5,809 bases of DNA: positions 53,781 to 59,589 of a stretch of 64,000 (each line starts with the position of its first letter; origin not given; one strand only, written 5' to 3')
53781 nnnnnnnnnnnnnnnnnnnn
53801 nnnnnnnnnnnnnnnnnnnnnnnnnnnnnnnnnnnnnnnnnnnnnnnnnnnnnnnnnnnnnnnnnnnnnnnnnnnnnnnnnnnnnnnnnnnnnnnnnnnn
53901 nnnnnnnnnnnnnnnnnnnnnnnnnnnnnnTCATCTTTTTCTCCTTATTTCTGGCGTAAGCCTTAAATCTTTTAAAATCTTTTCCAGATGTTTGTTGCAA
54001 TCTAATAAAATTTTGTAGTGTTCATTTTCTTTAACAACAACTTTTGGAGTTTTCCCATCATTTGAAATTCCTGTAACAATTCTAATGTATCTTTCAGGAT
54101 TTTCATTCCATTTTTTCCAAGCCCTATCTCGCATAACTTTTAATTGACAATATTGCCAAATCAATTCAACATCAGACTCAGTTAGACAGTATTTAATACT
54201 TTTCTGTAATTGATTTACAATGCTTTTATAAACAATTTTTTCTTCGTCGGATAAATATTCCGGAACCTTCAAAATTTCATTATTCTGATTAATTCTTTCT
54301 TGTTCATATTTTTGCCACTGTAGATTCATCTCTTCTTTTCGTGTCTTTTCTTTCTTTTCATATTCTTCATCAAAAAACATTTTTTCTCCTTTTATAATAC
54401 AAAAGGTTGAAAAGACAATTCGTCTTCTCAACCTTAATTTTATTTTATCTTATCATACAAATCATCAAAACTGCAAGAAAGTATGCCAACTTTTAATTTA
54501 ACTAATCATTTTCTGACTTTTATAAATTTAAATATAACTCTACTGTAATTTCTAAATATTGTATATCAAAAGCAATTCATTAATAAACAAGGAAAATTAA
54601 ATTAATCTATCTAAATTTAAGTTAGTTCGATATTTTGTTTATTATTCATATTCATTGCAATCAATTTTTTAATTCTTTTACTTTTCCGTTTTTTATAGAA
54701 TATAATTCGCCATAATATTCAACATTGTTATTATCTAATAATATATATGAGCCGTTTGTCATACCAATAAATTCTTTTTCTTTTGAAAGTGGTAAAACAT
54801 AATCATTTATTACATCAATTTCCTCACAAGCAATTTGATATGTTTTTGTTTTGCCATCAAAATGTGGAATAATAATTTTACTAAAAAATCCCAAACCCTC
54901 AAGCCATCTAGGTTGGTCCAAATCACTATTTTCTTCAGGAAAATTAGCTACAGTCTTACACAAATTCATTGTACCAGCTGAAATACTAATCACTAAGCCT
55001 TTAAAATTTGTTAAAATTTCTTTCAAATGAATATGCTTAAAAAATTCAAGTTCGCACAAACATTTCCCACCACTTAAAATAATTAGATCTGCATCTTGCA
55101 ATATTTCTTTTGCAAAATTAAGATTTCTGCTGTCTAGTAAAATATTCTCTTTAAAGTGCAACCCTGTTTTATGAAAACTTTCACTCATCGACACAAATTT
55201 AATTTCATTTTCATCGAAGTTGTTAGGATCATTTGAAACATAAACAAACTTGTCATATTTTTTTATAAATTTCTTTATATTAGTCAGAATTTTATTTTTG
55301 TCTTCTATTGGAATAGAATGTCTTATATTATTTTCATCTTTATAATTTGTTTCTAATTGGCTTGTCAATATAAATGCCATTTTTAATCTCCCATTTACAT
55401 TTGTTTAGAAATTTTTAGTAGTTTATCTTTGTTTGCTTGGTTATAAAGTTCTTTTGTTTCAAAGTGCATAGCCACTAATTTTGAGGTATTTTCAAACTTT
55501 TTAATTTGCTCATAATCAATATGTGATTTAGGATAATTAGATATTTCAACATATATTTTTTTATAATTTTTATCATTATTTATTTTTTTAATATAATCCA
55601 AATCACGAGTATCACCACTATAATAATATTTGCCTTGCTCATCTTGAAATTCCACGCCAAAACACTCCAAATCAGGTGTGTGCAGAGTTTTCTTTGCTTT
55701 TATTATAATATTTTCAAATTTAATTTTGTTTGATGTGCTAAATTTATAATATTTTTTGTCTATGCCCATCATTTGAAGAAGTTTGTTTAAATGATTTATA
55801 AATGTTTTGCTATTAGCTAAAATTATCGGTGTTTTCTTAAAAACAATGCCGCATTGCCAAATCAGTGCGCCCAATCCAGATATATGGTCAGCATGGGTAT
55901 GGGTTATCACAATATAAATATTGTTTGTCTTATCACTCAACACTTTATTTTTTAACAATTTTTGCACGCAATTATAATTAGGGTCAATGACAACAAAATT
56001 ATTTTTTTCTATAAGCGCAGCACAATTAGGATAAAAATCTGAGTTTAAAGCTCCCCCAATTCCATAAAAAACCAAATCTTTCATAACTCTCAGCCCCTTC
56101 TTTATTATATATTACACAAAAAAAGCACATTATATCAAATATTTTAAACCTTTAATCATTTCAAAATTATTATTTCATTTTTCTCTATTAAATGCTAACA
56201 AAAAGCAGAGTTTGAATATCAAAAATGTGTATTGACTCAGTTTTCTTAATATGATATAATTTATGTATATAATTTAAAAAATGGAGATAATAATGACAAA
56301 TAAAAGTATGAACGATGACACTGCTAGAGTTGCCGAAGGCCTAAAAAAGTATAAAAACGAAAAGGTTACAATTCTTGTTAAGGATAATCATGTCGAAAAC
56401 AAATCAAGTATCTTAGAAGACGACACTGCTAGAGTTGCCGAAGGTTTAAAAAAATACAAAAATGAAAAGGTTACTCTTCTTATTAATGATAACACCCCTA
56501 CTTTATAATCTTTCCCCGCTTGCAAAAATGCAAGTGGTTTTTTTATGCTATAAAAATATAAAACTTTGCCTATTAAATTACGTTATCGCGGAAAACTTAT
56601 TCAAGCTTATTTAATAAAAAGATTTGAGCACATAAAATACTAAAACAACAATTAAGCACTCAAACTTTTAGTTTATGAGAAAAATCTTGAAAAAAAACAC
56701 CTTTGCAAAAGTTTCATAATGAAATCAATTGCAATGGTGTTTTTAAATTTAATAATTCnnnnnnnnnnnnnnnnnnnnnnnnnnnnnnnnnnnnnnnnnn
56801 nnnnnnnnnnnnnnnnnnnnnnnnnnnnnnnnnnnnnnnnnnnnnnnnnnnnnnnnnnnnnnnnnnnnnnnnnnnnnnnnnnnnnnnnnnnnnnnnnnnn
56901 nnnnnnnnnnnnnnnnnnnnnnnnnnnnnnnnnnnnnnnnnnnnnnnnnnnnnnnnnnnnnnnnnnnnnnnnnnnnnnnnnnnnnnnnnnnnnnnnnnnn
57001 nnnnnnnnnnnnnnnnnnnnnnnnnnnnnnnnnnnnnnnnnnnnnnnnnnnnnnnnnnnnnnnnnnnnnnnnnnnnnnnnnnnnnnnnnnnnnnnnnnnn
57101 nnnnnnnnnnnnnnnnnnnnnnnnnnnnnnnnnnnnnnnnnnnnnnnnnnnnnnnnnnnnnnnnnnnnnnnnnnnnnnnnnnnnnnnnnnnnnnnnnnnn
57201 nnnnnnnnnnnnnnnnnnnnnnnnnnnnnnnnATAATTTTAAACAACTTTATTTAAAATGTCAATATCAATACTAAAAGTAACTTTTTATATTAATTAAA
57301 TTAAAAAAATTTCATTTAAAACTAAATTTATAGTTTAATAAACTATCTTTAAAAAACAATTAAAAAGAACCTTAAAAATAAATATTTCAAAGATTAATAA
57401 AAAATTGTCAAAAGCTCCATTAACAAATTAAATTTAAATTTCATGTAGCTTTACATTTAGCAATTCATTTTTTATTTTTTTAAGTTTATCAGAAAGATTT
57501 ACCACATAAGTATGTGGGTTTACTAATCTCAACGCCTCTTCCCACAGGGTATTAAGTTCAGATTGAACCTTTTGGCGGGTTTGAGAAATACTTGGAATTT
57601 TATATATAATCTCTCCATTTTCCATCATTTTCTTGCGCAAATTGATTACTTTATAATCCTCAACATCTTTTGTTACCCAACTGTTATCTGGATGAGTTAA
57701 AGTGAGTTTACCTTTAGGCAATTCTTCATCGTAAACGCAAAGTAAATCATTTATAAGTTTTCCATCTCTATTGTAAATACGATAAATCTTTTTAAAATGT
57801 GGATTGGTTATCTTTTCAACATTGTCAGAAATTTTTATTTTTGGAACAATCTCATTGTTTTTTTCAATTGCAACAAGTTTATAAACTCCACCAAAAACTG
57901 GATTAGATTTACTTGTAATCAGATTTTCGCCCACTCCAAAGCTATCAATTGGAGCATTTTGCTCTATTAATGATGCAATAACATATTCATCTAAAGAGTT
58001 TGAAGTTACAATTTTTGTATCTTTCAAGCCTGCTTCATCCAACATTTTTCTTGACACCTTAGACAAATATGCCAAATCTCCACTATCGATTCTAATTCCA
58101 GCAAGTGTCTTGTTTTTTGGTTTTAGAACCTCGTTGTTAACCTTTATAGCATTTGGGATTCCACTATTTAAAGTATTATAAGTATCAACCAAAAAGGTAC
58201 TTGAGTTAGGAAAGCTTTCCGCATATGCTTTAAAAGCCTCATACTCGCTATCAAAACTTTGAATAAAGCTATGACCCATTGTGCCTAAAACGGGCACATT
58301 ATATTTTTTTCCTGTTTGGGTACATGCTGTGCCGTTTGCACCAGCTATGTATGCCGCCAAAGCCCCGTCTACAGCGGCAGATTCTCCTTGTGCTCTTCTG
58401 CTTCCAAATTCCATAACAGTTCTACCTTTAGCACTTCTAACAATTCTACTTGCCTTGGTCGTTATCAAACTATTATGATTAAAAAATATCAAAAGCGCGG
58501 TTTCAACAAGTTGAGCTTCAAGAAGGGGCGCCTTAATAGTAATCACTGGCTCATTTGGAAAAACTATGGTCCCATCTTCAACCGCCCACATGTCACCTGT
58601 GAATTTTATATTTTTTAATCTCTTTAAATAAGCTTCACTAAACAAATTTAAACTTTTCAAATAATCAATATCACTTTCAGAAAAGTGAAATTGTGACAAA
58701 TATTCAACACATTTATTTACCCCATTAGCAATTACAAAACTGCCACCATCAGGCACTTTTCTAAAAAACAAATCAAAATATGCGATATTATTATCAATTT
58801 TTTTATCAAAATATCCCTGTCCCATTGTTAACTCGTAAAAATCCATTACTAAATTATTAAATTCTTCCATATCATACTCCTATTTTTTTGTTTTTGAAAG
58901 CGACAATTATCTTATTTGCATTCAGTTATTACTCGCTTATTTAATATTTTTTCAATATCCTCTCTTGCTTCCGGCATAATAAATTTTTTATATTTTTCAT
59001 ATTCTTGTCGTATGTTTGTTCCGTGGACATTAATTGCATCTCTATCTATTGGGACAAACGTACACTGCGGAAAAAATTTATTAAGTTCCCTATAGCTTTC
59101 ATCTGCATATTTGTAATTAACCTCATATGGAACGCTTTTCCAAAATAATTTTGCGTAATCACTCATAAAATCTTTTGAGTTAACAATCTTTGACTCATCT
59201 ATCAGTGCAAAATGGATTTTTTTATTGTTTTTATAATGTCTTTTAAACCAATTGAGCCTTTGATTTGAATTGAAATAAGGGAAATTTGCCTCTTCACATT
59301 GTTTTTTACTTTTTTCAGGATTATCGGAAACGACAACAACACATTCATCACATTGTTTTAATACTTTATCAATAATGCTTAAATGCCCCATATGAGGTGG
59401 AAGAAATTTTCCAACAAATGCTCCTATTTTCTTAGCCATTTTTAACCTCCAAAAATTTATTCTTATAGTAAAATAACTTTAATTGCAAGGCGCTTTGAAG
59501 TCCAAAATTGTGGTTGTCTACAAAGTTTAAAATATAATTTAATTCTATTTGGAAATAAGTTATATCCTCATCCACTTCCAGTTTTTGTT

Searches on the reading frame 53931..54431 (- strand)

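Call 22: search_protein_families(library=pfam, proteins=[window:53931-54431:-], max_evalue=0.001)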
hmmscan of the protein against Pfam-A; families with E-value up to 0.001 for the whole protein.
window:53931-54431:- (166 aa): 1 family
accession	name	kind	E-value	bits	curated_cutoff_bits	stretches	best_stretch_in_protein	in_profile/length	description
PF05119.17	Terminase_4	-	4.6e-06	27.4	24.7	1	66-165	3-90/98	Phage terminase, small subunit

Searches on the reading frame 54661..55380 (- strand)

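Call 22: search_protein_families(library=pfam, proteins=[window:54661-55380:-], max_evalue=0.001)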
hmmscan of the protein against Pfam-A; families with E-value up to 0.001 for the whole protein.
window:54661-55380:- (239 aa): 1 family
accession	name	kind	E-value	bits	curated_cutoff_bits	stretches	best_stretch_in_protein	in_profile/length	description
PF03575.23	Peptidase_S51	-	3.3e-11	43.7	23.9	1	29-220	16-203/206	Peptidase family S51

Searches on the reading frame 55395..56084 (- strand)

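Call 22: search_protein_families(library=pfam, proteins=[window:55395-56084:-], max_evalue=0.001)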
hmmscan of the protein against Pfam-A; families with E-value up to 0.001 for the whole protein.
window:55395-56084:- (229 aa): 2 families
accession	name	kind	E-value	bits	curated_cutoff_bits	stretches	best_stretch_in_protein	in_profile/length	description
PF12706.13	Lactamase_B_2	-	5.5e-08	33.1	27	1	31-163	3-147/200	Beta-lactamase superfamily domain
PF00753.33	Lactamase_B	-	7e-05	23.3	22.7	1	56-159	45-150/196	Metallo-beta-lactamase superfamily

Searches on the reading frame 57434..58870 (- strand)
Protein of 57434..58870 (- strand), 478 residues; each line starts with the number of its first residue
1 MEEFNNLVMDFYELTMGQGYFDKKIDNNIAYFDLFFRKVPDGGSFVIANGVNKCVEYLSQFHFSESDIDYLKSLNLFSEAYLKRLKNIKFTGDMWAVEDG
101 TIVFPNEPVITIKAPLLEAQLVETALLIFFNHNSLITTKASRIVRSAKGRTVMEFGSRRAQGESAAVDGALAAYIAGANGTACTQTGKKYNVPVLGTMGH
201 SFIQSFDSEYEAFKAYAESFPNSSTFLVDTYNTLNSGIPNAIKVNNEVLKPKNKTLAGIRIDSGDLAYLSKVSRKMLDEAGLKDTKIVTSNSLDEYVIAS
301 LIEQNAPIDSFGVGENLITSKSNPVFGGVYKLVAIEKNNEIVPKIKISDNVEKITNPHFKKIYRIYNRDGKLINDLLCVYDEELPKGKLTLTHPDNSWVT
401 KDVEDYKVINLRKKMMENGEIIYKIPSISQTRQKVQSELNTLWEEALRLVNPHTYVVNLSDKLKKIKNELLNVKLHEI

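Call 22: search_protein_families(library=pfam, proteins=[window:57434-58870:-], max_evalue=0.001)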
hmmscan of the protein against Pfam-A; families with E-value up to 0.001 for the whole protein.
window:57434-58870:- (478 aa): 4 families
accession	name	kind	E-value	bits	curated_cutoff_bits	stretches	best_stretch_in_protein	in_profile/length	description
PF17767.7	NAPRTase_N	-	1.4e-35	122.8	32.6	1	7-129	1-123/125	Nicotinate phosphoribosyltransferase (NAPRTase) N-terminal domain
PF17956.6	NAPRTase_C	-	2e-30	105.9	23.3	1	360-467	2-111/111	Nicotinate phosphoribosyltransferase C-terminal domain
PF04095.22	NAPRTase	-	2.3e-07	31.3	20.8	1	152-359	3-227/239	Nicotinate phosphoribosyltransferase (NAPRTase) family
PF02749.22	QRPTase_N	-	5.8e-05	23.7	27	1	86-134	37-82/82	Quinolinate phosphoribosyl transferase, N-terminal domain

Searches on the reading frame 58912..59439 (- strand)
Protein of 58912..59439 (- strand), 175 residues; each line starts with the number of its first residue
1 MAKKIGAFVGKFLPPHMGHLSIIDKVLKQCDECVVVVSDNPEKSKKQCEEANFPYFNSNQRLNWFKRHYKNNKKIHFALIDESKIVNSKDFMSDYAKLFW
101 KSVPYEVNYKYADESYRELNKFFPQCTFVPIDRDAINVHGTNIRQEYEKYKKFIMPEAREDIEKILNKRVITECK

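Call 22: search_protein_families(library=pfam, proteins=[window:58912-59439:-], max_evalue=0.001)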
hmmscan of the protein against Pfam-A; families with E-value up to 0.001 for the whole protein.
window:58912-59439:- (175 aa): 1 family
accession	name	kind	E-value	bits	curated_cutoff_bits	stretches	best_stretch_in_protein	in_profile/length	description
PF01467.32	CTP_transf_like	-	2.7e-08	34.5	21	1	8-90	2-74/133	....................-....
